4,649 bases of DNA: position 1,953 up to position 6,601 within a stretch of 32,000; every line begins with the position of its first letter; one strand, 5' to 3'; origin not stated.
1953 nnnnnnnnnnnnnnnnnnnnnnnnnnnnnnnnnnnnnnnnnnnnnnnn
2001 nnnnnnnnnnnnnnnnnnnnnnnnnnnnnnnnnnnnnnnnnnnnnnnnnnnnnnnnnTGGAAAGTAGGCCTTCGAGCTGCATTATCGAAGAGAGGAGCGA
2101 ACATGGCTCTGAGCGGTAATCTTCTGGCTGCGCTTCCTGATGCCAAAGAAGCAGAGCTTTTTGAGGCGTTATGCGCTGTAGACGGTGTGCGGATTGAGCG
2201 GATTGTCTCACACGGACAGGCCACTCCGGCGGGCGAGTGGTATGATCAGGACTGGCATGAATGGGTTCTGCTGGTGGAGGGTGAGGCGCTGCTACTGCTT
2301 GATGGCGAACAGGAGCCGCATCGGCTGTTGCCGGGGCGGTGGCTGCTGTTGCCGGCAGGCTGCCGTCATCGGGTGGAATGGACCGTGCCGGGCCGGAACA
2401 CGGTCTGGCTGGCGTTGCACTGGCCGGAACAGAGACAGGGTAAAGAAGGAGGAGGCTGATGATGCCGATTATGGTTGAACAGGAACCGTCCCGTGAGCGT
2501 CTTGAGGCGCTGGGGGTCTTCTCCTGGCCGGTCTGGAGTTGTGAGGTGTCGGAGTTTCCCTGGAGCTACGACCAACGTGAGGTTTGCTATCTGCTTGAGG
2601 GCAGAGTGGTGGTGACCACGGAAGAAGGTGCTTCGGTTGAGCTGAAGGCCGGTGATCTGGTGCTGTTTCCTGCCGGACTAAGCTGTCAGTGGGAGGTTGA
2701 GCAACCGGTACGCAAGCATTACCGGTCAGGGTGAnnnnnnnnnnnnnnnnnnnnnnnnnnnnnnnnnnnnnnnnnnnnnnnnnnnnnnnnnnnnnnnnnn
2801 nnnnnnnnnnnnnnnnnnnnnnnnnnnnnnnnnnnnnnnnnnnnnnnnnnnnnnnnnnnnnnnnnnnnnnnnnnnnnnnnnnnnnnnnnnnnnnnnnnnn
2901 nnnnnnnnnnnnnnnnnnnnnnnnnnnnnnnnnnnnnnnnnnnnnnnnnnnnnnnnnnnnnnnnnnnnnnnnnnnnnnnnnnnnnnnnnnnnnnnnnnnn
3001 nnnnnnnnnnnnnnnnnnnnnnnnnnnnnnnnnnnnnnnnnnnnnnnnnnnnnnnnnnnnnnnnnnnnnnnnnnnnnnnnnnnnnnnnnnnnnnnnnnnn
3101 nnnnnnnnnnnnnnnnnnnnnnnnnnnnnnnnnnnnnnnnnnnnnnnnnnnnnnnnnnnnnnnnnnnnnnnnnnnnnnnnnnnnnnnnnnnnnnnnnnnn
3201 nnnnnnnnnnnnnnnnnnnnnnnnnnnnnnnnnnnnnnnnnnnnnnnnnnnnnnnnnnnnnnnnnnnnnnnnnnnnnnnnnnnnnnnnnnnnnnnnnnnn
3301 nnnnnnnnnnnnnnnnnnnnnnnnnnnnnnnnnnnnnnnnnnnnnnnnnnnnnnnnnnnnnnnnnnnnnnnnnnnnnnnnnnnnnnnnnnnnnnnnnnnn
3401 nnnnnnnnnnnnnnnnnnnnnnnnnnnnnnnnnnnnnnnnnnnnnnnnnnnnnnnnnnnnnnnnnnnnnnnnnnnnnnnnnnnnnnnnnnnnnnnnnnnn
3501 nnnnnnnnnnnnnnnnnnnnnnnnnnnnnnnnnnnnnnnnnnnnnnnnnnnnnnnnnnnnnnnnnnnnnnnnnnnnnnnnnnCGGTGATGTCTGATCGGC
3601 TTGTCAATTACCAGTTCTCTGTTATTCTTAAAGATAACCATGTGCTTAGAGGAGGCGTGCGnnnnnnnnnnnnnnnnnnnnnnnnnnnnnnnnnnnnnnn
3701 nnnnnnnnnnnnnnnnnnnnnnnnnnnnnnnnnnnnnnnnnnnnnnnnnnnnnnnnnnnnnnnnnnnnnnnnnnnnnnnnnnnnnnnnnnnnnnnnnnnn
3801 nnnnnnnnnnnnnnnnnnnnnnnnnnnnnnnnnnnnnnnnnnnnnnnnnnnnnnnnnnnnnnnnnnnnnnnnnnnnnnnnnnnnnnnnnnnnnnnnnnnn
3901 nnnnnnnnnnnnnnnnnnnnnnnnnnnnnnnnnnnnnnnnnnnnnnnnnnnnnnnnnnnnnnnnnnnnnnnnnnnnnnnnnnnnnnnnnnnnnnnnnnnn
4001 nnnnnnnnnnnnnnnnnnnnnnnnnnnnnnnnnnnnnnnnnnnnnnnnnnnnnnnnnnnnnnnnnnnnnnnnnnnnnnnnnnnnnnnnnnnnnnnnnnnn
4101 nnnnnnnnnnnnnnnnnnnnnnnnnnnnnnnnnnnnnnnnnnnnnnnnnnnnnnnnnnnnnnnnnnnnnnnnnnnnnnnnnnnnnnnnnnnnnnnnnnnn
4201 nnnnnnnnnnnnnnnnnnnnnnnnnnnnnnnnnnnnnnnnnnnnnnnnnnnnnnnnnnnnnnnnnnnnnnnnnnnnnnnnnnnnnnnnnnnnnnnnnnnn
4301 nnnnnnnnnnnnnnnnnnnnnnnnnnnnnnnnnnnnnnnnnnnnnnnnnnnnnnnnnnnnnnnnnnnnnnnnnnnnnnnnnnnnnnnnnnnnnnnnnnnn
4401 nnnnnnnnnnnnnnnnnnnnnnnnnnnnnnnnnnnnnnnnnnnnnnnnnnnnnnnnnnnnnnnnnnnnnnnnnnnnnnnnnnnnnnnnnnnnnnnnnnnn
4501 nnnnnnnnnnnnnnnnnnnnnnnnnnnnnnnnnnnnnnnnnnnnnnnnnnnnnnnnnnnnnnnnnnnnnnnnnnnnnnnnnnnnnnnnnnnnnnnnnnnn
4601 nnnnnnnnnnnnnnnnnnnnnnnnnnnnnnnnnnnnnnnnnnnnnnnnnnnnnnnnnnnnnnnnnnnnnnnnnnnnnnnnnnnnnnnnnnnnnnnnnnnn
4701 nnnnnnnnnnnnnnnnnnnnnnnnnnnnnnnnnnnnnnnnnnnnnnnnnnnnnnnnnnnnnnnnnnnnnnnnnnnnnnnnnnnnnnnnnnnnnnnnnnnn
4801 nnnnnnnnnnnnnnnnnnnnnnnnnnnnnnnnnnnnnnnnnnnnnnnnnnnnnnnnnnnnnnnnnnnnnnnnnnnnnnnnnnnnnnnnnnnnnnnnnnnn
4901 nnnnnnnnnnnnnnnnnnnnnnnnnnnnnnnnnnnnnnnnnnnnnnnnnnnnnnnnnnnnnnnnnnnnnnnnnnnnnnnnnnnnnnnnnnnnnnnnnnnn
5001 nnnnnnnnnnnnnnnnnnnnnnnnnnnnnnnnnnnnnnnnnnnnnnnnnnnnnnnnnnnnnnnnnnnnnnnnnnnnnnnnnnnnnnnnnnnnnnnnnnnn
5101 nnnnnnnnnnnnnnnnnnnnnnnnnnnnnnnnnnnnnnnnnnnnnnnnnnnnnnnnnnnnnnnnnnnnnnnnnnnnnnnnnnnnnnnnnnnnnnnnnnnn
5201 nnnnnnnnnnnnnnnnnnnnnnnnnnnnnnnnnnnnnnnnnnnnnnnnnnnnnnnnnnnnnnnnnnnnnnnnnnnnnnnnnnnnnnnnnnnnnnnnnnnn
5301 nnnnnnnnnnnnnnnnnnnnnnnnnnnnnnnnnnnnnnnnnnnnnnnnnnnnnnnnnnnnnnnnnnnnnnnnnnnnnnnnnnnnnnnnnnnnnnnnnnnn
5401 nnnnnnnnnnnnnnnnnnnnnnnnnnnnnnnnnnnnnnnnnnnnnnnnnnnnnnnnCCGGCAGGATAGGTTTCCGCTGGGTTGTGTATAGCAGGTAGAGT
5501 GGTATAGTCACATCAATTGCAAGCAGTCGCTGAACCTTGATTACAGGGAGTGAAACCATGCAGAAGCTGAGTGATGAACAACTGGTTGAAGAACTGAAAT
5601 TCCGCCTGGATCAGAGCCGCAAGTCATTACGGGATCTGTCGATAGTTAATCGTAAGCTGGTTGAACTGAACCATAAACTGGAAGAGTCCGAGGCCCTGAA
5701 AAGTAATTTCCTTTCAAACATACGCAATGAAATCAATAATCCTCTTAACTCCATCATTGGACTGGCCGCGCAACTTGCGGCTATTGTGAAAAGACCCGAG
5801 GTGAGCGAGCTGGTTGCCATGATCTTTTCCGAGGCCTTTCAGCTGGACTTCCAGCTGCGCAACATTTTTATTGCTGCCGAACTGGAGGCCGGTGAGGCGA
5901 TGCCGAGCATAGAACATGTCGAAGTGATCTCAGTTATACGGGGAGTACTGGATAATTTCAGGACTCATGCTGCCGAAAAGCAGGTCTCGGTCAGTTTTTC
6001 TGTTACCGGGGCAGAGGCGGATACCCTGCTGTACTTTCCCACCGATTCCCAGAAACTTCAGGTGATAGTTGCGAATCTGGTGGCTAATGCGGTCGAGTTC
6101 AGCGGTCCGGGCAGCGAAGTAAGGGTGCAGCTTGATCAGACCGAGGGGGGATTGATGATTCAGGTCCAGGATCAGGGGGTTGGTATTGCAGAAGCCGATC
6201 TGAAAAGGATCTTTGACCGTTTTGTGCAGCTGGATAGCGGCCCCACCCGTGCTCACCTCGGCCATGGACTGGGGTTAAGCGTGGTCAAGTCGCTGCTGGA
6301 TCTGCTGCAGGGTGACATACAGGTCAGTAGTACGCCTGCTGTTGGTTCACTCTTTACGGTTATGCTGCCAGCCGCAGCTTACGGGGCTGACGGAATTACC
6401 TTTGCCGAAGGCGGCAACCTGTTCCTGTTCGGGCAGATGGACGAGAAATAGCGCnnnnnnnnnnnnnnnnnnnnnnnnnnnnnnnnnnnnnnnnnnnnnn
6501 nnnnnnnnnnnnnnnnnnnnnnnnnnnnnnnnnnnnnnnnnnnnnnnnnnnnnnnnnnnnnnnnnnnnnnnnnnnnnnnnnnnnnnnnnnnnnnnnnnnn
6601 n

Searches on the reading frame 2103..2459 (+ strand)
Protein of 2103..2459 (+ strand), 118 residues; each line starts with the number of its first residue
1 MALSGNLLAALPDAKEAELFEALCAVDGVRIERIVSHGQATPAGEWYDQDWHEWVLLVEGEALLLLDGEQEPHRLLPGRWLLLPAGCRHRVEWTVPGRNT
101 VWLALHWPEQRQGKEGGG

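Call 44: search_protein_families(library=pfam, proteins=[window:2103-2459:+], max_evalue=0.01)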
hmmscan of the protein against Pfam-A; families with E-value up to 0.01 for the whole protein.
window:2103-2459:+ (118 aa): 3 families
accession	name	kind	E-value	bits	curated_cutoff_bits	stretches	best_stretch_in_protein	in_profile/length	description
PF07883.17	Cupin_2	-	3.4e-05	23.9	27.2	1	47-103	14-67/70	Cupin domain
PF02311.25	AraC_binding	-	0.0019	18.4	21.1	1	50-92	22-62/135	AraC-like ligand binding domain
PF12852.13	Cupin_6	-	0.0032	17.7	26.7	1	52-97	35-79/183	Cupin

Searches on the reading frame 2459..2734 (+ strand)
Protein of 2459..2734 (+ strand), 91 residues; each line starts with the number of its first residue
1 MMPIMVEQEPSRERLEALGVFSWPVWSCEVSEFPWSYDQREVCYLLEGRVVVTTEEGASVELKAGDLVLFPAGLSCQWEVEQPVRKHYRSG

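Call 44: search_protein_families(library=pfam, proteins=[window:2459-2734:+], max_evalue=0.01)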
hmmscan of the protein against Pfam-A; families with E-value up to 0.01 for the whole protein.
window:2459-2734:+ (91 aa): 5 families
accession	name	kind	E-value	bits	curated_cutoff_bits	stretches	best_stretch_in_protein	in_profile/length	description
PF05899.18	Cupin_3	-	1.6e-30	105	23.5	1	16-88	2-74/74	EutQ-like cupin domain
PF07883.17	Cupin_2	-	6.6e-08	32.6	27.2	1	38-74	18-52/70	Cupin domain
PF06249.18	EutQ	-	2.4e-06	27.8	21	1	30-86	86-141/152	Ethanolamine utilisation protein EutQ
PF12852.13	Cupin_6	-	0.00043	20.5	26.7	1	34-74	25-70/183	Cupin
PF02311.25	AraC_binding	-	0.003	17.7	21.1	1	38-83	22-66/135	AraC-like ligand binding domain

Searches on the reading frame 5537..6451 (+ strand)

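Call 40: search_protein_families(library=pfam, proteins=[window:5537-6451:+], max_evalue=0.001)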
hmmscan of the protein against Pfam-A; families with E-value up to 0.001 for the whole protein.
window:5537-6451:+ (304 aa): 4 families
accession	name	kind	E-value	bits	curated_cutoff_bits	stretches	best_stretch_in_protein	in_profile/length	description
PF02518.31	HATPase_c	-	1.4e-28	99.9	26.4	1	170-280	2-110/111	Histidine kinase-, DNA gyrase B-, and HSP90-like ATPase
PF13581.12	HATPase_c_2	-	2.1e-07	31.4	27.4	1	155-257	13-112/127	Histidine kinase-like ATPase domain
PF00512.31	HisKA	-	1.6e-06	28.5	26.9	1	55-118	2-65/66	His Kinase A (phospho-acceptor) domain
PF13589.12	HATPase_c_3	-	0.00091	19.7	25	0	175-242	4-71/137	Histidine kinase-, DNA gyrase B-, and HSP90-like ATPase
